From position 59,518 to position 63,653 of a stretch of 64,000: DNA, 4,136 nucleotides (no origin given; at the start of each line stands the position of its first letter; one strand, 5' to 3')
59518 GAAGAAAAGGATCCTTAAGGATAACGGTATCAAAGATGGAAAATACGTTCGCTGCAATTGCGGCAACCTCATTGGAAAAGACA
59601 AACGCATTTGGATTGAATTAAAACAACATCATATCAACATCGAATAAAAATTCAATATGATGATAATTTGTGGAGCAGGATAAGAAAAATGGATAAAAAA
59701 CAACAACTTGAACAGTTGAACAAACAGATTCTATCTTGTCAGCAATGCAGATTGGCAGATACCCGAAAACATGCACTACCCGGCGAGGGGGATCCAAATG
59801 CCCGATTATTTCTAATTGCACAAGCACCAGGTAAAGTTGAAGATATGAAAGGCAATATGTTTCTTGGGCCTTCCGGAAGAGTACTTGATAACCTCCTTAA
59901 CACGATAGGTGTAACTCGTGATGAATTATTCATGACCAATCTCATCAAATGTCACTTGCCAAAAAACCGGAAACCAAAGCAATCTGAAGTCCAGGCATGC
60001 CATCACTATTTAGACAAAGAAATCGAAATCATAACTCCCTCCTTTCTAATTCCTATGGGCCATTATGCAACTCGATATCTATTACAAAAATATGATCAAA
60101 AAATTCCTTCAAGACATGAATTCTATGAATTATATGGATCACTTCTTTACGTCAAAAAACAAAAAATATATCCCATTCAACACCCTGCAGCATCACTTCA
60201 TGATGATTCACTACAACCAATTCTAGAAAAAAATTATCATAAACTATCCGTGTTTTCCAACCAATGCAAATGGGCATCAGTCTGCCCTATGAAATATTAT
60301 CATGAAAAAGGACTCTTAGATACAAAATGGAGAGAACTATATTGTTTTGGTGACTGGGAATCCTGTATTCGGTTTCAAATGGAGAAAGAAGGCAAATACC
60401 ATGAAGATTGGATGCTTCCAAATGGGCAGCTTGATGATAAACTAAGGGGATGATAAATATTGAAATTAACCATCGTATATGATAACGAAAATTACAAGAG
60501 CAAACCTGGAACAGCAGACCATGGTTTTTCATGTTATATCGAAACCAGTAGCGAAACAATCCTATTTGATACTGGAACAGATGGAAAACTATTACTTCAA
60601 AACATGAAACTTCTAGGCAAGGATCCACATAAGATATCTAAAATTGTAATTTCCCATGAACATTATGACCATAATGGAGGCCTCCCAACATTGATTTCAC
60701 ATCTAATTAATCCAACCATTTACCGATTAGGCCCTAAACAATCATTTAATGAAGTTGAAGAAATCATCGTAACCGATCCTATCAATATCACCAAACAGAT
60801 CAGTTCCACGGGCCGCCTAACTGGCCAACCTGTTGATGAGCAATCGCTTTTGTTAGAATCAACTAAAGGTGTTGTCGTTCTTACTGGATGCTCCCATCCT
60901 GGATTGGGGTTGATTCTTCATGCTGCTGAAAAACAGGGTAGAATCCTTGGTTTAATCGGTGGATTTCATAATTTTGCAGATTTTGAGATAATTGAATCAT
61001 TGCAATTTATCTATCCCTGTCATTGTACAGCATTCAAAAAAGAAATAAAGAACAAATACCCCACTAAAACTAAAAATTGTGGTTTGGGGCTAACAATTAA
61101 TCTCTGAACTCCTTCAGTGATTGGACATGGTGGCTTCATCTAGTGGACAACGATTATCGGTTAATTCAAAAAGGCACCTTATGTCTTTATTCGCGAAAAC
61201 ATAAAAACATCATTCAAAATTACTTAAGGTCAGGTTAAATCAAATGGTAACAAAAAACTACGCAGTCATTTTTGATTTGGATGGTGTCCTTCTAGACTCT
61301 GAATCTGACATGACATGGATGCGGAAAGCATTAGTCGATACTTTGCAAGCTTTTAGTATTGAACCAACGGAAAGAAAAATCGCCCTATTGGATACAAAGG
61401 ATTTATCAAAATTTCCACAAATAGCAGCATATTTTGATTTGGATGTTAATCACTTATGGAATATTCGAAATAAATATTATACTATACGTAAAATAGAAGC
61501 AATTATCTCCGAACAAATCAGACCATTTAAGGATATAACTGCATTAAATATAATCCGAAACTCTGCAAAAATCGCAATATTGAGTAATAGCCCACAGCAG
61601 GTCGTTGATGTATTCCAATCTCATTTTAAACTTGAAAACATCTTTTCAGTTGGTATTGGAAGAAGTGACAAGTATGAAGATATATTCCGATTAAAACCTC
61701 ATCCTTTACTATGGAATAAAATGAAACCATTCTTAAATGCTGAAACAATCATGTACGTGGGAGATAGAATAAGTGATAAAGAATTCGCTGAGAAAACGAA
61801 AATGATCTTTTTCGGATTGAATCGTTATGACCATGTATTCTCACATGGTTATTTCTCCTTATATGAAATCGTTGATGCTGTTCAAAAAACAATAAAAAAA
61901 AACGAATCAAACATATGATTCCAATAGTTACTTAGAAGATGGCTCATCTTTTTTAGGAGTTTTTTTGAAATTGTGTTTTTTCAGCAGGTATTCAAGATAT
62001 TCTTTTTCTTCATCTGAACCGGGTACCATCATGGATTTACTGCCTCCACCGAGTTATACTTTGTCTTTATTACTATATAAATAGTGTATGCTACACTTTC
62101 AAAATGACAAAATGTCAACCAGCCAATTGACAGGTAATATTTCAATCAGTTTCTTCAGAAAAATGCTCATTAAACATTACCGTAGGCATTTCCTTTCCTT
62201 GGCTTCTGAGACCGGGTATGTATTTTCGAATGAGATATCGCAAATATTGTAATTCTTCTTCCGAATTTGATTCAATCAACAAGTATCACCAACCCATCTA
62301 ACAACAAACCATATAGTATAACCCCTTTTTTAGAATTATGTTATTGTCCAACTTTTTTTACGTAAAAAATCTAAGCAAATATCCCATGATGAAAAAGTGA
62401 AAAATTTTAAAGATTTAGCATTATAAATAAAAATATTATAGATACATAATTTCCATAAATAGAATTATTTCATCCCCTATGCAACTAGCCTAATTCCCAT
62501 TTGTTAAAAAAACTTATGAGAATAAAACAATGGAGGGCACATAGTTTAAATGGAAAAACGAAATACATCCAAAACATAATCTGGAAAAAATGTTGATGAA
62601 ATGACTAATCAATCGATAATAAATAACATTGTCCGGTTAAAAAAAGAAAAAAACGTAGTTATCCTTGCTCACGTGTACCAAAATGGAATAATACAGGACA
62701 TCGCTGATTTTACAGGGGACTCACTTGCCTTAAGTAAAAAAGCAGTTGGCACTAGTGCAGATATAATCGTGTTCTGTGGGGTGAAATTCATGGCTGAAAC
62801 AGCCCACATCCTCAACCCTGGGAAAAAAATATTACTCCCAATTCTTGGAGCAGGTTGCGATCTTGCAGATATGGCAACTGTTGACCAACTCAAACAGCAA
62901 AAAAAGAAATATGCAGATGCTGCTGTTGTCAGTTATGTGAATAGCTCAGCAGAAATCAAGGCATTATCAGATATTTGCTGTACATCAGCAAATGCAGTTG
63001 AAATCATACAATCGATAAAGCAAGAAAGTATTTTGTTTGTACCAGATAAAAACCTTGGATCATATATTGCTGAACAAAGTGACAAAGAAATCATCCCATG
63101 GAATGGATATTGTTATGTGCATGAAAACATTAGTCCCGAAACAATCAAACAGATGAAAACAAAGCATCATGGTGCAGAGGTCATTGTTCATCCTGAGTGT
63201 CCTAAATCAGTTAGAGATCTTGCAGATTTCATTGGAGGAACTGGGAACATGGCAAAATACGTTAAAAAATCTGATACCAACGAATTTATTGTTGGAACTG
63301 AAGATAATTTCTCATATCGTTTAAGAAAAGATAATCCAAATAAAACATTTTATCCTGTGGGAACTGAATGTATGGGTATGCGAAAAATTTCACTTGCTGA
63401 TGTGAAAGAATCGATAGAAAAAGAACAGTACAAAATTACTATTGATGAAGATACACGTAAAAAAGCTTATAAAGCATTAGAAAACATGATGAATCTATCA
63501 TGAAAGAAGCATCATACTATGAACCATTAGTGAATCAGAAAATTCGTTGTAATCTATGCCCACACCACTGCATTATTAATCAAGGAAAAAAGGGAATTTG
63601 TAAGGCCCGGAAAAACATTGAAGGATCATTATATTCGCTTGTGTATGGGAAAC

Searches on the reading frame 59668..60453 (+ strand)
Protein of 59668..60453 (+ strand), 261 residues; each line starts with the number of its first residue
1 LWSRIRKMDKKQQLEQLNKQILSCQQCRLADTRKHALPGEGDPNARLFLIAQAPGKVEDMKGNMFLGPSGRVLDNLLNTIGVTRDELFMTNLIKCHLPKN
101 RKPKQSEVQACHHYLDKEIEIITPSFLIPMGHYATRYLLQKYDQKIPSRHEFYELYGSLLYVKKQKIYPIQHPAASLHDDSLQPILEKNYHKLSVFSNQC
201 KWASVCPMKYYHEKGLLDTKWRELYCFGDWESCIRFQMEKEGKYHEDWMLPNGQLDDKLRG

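Call 95: search_protein_families(library=pfam, proteins=[window:59668-60453:+], max_evalue=0.00001)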
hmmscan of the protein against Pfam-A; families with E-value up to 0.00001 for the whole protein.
window:59668-60453:+ (261 aa): 1 family
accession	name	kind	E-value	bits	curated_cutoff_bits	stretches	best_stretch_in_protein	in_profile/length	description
PF03167.25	UDG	-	3.1e-28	99.1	24.3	1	38-180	1-125/141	Uracil DNA glycosylase superfamily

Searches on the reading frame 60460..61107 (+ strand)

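Call 95: search_protein_families(library=pfam, proteins=[window:60460-61107:+], max_evalue=0.00001)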
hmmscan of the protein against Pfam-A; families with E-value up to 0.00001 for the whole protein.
window:60460-61107:+ (215 aa): 2 families
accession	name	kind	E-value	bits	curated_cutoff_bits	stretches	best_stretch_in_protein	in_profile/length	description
PF00753.33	Lactamase_B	-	4.5e-13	50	22.7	1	19-103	3-88/196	Metallo-beta-lactamase superfamily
PF12706.13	Lactamase_B_2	-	2.7e-08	34.1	27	1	33-80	2-52/200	Beta-lactamase superfamily domain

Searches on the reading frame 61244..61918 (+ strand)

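Call 95: search_protein_families(library=pfam, proteins=[window:61244-61918:+], max_evalue=0.00001)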
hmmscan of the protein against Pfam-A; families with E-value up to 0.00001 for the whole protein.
window:61244-61918:+ (224 aa): 2 families
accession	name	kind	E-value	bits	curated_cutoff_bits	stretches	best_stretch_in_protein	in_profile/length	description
PF13419.12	HAD_2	-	7.8e-15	55.9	23.8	1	8-190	1-176/178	Haloacid dehalogenase-like hydrolase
PF00702.32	Hydrolase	-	5.7e-10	40.3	26.4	1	7-183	3-188/191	haloacid dehalogenase-like hydrolase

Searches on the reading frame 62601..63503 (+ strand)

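Call 95: search_protein_families(library=pfam, proteins=[window:62601-63503:+], max_evalue=0.00001)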
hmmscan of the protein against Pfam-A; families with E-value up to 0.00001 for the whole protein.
window:62601-63503:+ (300 aa): 1 family
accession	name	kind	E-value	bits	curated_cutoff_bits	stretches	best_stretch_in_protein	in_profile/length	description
PF02445.21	NadA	-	7.6e-119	396.6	27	1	9-297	2-294/295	Quinolinate synthetase A protein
